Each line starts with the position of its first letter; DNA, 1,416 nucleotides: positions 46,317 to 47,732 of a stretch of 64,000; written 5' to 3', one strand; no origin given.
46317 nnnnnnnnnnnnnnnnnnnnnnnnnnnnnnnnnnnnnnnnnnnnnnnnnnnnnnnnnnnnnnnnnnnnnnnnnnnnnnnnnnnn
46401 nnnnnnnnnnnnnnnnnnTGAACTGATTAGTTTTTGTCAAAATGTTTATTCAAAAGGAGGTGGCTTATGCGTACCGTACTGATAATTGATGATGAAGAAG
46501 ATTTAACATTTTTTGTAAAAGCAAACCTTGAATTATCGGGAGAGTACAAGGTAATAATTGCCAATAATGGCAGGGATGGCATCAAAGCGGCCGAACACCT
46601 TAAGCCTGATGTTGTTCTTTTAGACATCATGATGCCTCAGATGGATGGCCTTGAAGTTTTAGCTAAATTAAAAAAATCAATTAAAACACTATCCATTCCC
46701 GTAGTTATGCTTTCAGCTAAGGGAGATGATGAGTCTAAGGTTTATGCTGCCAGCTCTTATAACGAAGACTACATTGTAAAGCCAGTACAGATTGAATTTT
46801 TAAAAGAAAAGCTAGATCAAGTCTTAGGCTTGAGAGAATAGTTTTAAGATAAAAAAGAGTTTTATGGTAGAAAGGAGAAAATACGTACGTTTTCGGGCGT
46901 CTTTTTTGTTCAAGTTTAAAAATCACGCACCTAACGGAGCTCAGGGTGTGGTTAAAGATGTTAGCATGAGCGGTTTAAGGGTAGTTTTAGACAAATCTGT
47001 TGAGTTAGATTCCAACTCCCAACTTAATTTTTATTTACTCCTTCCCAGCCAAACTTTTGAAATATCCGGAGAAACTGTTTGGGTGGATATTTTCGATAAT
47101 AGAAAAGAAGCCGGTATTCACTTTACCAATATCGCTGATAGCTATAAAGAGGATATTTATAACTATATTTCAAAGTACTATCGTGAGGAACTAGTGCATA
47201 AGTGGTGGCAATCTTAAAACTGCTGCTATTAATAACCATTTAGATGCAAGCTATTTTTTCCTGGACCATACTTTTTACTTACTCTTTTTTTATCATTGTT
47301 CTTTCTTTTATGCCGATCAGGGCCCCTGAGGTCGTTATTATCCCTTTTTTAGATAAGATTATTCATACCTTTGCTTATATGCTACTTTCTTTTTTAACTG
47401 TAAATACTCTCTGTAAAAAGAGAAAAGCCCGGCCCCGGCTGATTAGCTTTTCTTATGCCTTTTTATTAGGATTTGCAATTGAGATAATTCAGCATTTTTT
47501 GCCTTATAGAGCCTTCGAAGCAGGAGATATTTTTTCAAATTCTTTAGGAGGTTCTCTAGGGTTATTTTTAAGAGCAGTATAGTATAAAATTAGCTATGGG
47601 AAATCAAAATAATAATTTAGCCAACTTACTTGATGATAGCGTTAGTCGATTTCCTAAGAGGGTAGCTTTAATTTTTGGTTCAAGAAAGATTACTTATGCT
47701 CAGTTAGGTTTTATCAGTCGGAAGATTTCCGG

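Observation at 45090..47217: Composite module: palindromic operator + Xis/MerR-like HTH + ExeA/TniB-like AAA+ ATPase + vestigial histidine-kinase tail + REC + PilZ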

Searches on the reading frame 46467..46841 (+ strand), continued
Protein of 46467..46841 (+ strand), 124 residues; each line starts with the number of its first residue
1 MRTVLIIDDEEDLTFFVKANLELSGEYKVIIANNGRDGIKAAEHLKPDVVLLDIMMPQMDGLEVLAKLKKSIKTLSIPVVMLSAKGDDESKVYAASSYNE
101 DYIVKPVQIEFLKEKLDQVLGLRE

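Call 61: search_protein_families(library=pfam, proteins=[L157:7909-9975:+, L157:10001-10633:+, L012:7247-9913:+, L014:8592-9953:+], max_evalue=0.001)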
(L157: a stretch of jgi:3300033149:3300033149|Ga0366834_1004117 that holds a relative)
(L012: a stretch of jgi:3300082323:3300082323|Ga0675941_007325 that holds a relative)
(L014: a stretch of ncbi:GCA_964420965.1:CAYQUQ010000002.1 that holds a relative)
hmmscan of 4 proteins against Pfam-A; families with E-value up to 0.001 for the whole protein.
L157:7909-9975:+ (688 aa): 8 families
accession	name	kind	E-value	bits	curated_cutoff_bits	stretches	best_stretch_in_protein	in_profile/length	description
PF13426.13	PAS_9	-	7.9e-20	71.5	27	2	91-173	3-84/103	PAS domain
PF08448.16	PAS_4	-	2.3e-14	54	23.1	1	86-192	2-107/110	PAS fold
PF13185.12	GAF_2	-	1.9e-11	44.8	28.6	1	348-483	4-134/136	GAF domain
PF08447.18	PAS_3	-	1.3e-10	41.8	25.6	1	102-185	2-87/89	PAS fold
PF01590.32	GAF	-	1.7e-09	38.8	22.4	0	393-481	35-130/133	GAF domain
PF00989.32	PAS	-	2.1e-09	37.8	22.6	1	91-166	13-89/113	PAS fold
PF13188.13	PAS_8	-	7.1e-08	32.5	21.8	1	87-130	9-49/65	PAS domain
PF14598.12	PAS_11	-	7.3e-07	29.6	25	1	96-166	9-79/109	PAS domain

L157:10001-10633:+ (210 aa): 2 families
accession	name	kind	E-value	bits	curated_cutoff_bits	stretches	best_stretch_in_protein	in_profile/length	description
PF02518.31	HATPase_c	-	1.6e-26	93.4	26.4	1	91-205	2-110/111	Histidine kinase-, DNA gyrase B-, and HSP90-like ATPase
PF14501.12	HATPase_c_5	-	0.00063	20.1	22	0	96-190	7-90/102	GHKL domain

L012:7247-9913:+ (889 aa): 8 families
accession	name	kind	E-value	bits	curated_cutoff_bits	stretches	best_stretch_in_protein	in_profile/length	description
PF02518.31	HATPase_c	-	3.1e-24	86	26.4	1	772-888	2-110/111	Histidine kinase-, DNA gyrase B-, and HSP90-like ATPase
PF13426.13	PAS_9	-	4.8e-11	43.3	27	1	224-312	14-102/103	PAS domain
PF00512.31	HisKA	-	1.4e-08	35.1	26.9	1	663-725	2-62/66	His Kinase A (phospho-acceptor) domain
PF13185.12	GAF_2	-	3.4e-08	34.2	28.6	1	343-476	3-136/136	GAF domain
PF00989.32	PAS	-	2.2e-06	28.1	22.6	0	84-143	10-68/113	PAS fold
PF13188.13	PAS_8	-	3.2e-06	27.3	21.8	0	80-116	6-44/65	PAS domain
PF01590.32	GAF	-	2.5e-05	25.2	22.4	1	366-473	21-131/133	GAF domain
PF08448.16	PAS_4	-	0.00015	22.4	23.1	0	85-144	5-63/110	PAS fold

L014:8592-9953:+ (454 aa): 4 families
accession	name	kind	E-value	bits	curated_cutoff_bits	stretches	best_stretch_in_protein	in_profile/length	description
PF02518.31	HATPase_c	-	9.7e-28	97.3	26.4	1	339-452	2-109/111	Histidine kinase-, DNA gyrase B-, and HSP90-like ATPase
PF00512.31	HisKA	-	3.8e-10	40.1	26.9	1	230-292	2-62/66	His Kinase A (phospho-acceptor) domain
PF14501.12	HATPase_c_5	-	1e-05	25.8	22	1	342-438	5-90/102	GHKL domain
PF13185.12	GAF_2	-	0.0002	22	28.6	1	97-204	23-134/136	GAF domain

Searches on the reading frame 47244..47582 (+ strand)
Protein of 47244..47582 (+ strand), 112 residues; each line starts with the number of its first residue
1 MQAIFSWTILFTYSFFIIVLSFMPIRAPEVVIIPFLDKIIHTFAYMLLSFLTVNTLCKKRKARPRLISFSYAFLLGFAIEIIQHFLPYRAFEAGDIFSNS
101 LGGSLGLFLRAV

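Call 5: search_protein_families(library=pfam, proteins=[window:47244-47582:+], max_evalue=0.1)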
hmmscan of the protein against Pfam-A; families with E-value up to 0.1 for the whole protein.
window:47244-47582:+ (112 aa): 1 family
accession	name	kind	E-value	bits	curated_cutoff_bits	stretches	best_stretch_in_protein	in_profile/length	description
PF04892.17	VanZ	-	1.9e-10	41.9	30.1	1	30-109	55-121/126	VanZ like family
